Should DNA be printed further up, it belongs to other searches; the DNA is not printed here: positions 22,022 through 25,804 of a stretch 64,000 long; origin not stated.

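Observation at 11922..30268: Nine co-directional, near-abutting genes couple four giant T9SS-tailed surface proteins to a poly-gamma-glutamate synthase module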

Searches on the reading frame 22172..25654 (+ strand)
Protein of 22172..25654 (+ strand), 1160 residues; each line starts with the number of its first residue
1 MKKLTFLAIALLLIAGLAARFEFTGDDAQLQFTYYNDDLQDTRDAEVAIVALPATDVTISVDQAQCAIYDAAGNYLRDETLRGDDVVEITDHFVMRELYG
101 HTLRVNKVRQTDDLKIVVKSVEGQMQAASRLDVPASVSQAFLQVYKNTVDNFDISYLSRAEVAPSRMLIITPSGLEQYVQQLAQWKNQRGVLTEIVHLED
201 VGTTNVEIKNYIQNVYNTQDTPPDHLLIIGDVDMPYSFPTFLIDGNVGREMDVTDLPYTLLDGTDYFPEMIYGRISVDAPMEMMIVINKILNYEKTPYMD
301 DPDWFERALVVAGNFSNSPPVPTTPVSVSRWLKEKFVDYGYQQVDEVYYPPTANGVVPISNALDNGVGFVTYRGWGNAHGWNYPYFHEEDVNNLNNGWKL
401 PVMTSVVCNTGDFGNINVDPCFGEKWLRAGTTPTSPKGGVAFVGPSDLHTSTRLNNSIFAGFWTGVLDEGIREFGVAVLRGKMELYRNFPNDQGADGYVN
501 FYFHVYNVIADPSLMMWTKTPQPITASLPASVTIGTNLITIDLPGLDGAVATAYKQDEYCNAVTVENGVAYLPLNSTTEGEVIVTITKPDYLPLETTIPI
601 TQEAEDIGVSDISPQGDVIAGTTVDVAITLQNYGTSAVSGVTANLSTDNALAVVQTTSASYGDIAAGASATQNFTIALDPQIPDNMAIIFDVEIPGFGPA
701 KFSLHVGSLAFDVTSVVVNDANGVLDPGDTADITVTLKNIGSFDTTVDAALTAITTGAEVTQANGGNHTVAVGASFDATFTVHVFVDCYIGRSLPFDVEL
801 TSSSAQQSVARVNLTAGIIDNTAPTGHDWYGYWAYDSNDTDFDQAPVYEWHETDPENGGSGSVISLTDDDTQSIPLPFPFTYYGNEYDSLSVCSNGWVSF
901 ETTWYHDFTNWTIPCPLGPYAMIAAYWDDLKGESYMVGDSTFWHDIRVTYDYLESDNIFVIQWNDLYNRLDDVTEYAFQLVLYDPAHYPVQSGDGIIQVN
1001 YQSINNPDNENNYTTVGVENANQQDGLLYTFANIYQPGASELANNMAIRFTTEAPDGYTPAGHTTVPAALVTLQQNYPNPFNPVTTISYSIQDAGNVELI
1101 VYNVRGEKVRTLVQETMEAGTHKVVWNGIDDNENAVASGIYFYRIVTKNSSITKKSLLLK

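Call 3: search_protein_families(library=pfam, proteins=[window:22172-25654:+], max_evalue=0.01)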
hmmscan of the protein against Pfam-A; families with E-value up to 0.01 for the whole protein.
window:22172-25654:+ (1160 aa): 6 families
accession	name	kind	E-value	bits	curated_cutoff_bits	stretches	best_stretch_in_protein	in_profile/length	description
PF01364.23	Peptidase_C25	-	1.7e-62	212.3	23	1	167-516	1-374/374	Peptidase family C25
PF13860.13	FlgD_ig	-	2.8e-11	43.7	27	1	1092-1149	20-77/79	FlgD Ig-like domain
PF18962.6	Por_Secre_tail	-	1.2e-07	32.4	27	1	1077-1156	2-73/75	Secretion system C-terminal sorting domain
PF13585.12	CHU_C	-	3.8e-05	24.2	27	1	1086-1155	19-81/86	CHU_C Type IX secretion signal domain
PF03785.20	Peptidase_C25_C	-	9.9e-05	22.6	25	1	521-597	1-77/79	Peptidase family C25, C terminal ig-like domain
PF07705.17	CARDB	-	0.0012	19.4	22.7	1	606-679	3-72/101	CARDB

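Call 4: search_protein_families(library=ncbifam, proteins=[window:22172-25654:+], max_evalue=0.01)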
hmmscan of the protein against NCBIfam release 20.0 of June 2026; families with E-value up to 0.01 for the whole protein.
window:22172-25654:+ (1160 aa): 8 families
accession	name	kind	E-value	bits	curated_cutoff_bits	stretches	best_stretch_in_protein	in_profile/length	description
NF033707.1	T9SS_sortase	equivalog_domain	9.1e-22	76.5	420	3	1075-1151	1000-1081/1095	type IX secretion system sortase PorU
TIGR04183.1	Por_Secre_tail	domain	2e-10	40.5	23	1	1077-1155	2-68/72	T9SS type A sorting domain-containing protein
NF005176.1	PRK06655.1-1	equivalog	1.1e-06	28.8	230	1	1092-1150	94-152/197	flagellar hook assembly protein FlgD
NF009453.0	PRK12813.1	equivalog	2.5e-06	27.2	264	1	1083-1146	112-172/223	flagellar basal body rod modification protein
NF052323.1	T9SSA_dep_M6i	equivalog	2.4e-05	22.5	600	1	1076-1154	960-1033/1043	T9SS-dependent M6-like inactivated metalloprotease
NF038113.1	T9SSA_dep_M36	equivalog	3.8e-05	22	885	1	1073-1156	792-866/869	T9SS-dependent M36 family metallopeptidase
TIGR03900.1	prc_long_Delta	hypoth_equivalog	0.001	17.1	660.95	1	606-748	557-712/973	MXAN_5808 family serine peptidase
NF009276.0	PRK12633.1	equivalog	0.0011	18.7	383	1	1071-1148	103-182/234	flagellar basal body rod modification protein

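Call 23: search_solved_structures(query=window:22172-25654:+, max_evalue=0.001, show_alignments=2)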
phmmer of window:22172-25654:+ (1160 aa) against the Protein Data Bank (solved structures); distinct sequences matched with E-value up to 0.001: 4.
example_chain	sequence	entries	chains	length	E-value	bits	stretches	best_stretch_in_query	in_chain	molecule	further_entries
4ief_B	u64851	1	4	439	4.9e-32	113.8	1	163-592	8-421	Gingipain R2 Mature Domain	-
1cvr_A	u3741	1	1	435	1.7e-30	108.7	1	163-592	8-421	GINGIPAIN R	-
4rbm_A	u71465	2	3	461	1.1e-29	106.1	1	163-599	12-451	Lys-gingipain W83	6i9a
4tkx_L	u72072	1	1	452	1.9e-29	105.3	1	163-596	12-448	Lys-gingipain W83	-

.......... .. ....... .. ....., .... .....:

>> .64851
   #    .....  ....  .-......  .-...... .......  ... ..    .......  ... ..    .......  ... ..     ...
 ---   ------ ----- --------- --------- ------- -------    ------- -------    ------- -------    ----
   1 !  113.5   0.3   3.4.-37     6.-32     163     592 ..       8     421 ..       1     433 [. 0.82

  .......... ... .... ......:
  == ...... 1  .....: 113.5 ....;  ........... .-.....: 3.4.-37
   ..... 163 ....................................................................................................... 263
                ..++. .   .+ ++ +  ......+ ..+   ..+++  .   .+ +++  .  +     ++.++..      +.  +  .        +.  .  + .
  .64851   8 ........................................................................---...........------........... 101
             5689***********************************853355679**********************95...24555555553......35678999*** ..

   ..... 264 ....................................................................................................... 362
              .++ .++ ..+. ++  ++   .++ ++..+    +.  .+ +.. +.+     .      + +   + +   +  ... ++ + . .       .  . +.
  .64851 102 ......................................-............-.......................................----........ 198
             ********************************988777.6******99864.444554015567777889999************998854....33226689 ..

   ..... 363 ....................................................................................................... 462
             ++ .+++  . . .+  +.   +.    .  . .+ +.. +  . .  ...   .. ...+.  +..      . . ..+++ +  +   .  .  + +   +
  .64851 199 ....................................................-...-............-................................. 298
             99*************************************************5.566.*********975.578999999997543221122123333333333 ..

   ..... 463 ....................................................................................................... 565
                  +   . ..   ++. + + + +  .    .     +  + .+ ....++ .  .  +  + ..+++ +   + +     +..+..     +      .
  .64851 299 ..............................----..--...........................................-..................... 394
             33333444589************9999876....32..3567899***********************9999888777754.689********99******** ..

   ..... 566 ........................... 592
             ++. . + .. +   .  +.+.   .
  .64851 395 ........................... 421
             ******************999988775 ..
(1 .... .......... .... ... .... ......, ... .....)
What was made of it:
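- Closest known: Porphyromonas T9SS cargo and sortase: gingipains RgpB/Kgp. Same: The C25 fold aligns over about 430 residues to RgpB and Kgp (E 5e-32; call 23).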

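Call 74: find_related_loci(query=A7, collection=metagenome_contigs, flank=10000)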
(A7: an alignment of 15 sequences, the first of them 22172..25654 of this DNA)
Query A7 (1160 aa) in metagenome_contigs; peptide patterns used: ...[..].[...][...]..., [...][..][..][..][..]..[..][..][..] (x = any residue, [..] = any of these).
600 stretches matched a pattern (row limit reached: there are more); 580 encode a relative of the query (tblastn E <= 1e-3); the best 80 are kept; 80 distinct loci.
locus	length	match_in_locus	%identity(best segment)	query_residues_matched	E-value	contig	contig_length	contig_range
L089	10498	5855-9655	100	1-1160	0e+0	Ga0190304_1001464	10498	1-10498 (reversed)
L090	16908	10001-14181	44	1-1160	0e+0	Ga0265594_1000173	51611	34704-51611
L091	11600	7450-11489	44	1-1160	0e+0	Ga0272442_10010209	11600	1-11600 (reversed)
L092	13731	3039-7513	48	14-1160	0e+0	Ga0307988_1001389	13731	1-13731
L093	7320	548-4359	44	1-1160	0e+0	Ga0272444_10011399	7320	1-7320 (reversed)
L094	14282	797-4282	44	1-1160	0e+0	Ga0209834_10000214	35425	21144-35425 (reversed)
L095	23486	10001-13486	43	1-1160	0e+0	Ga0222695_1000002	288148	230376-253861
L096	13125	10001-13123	45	2-1055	0e+0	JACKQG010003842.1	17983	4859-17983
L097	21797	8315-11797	43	1-1160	0e+0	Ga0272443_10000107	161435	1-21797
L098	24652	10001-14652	47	1-1160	0e+0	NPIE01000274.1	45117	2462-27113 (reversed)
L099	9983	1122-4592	42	1-1160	0e+0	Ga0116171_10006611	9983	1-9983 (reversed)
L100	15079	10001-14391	47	1-1160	0e+0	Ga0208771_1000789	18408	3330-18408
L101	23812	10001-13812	40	51-1160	0e+0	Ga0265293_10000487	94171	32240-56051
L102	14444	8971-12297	39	51-1160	0e+0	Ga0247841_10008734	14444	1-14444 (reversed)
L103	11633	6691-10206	39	1-1160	0e+0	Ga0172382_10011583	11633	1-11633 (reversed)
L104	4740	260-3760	39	1-1160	0e+0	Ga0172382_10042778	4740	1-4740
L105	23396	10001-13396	39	15-1160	0e+0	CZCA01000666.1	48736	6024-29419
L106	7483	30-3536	38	6-1160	0e+0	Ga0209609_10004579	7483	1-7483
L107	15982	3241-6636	39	15-1160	0e+0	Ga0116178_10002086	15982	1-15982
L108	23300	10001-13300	39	51-1160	0e+0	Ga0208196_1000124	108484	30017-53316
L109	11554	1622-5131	39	1-1160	0e+0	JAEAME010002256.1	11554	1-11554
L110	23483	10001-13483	38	6-1160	0e+0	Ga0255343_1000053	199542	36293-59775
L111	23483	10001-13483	38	6-1160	0e+0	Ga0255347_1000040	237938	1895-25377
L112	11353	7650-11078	38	17-1160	0e+0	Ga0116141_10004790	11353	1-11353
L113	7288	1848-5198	39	42-1160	0e+0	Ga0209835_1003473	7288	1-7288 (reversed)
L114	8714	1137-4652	37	1-1160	0e+0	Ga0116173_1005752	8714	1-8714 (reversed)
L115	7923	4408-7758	38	42-1160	0e+0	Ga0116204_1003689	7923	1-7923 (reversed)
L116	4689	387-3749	38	38-1160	0e+0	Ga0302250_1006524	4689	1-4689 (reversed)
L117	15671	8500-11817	37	51-1160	0e+0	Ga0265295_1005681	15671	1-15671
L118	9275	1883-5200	37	51-1160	0e+0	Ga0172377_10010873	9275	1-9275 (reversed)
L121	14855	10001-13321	38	50-1160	0e+0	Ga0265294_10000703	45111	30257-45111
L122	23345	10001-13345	37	51-1160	0e+0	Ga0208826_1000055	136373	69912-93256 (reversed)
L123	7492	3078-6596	37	1-1160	0e+0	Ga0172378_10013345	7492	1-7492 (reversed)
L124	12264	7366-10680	38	51-1160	0e+0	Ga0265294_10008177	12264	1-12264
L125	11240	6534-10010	36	1-1160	0e+0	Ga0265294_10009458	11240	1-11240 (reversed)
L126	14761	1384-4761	38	38-1160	0e+0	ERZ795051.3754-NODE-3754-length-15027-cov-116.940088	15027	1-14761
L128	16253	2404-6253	38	51-1160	0e+0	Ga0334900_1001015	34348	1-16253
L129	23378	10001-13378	38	38-1160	0e+0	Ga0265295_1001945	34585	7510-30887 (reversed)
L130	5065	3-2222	46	417-1160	0e+0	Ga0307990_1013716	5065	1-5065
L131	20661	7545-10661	37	136-1160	0e+0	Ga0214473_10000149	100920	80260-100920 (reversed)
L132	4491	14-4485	51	6-1160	0e+0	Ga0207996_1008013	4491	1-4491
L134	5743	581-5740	49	1-1160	0e+0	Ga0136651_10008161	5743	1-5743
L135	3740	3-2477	41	333-1160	0e+0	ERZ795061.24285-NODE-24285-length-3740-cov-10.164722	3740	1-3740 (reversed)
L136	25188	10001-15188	35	108-1160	2e-180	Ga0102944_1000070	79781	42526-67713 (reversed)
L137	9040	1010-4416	35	122-1160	2e-178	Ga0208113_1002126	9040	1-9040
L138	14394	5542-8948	36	160-1160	9e-178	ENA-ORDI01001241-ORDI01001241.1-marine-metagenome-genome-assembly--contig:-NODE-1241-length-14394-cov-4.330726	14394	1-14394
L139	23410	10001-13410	35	160-1160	3e-177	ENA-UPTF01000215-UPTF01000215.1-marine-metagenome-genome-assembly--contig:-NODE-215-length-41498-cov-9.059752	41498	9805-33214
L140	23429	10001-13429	33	48-1160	1e-176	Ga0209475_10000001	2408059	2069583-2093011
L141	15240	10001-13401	34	157-1160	4e-176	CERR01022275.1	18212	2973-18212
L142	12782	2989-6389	33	157-1160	2e-176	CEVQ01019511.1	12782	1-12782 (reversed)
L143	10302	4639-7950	34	85-1160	4e-175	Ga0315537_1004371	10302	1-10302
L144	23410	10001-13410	34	160-1160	1e-171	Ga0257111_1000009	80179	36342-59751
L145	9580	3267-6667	34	157-1160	1e-171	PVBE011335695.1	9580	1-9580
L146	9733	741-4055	32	84-1160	4e-171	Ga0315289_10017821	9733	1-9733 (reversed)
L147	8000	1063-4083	34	160-1160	4e-171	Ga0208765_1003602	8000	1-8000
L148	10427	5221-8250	35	160-1160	2e-170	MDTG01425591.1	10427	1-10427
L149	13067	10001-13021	34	160-1160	3e-170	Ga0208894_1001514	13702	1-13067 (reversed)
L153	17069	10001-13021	34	160-1160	1e-168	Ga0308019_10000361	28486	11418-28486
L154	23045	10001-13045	34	150-1160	1e-167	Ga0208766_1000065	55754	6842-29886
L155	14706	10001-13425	33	92-1160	6e-166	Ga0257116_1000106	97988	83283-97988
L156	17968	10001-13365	35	160-1160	7e-166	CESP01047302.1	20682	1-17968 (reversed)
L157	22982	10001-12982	35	168-1160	6e-166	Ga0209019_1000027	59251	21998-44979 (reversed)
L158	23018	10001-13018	34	160-1160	7e-165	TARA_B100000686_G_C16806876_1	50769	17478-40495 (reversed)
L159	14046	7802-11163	34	96-1160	1e-164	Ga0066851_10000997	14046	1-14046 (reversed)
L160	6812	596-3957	34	96-1160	2e-165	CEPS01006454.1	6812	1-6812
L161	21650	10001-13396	37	168-1160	3e-164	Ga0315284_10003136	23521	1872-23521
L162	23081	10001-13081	35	137-1160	3e-164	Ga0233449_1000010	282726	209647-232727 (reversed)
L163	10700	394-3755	34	96-1160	3e-164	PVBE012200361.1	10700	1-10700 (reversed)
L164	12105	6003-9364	34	96-1160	4e-164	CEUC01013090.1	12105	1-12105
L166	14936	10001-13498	36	20-1160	0e+0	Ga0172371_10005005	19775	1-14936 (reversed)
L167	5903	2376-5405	34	151-1160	5e-165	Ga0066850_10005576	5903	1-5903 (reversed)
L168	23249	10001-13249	33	94-1160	9e-163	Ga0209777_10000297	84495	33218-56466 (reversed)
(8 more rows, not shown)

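Call 81: list_cluster_members(proteins=[L139:847-1977:+, L139:7925-10273:+, L162:296-1411:+])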
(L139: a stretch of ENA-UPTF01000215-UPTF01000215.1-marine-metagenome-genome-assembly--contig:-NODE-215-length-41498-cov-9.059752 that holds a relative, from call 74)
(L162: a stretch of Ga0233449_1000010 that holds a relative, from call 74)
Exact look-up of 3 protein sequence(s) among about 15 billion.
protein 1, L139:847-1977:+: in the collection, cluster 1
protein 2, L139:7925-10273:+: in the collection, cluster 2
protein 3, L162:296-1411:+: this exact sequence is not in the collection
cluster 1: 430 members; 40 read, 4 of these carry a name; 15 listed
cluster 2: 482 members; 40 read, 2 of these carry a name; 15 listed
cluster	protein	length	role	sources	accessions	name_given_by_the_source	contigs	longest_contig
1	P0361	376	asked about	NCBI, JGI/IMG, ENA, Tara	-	strand:- start:229 stop:1359 length:1131 start_codon:yes stop_codon:yes gene_type:complete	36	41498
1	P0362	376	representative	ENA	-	-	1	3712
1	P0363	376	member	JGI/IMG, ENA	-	poly-gamma-glutamate system protein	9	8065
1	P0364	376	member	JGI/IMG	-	poly-gamma-glutamate system protein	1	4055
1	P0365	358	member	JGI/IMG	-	poly-gamma-glutamate system protein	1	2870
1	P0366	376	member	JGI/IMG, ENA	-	-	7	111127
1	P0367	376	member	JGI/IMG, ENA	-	-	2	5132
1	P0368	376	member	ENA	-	-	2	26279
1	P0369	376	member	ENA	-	-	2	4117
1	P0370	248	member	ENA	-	-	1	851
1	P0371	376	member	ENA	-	-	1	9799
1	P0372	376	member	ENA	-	-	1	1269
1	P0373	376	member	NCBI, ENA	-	-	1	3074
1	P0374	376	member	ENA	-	-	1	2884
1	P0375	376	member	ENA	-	-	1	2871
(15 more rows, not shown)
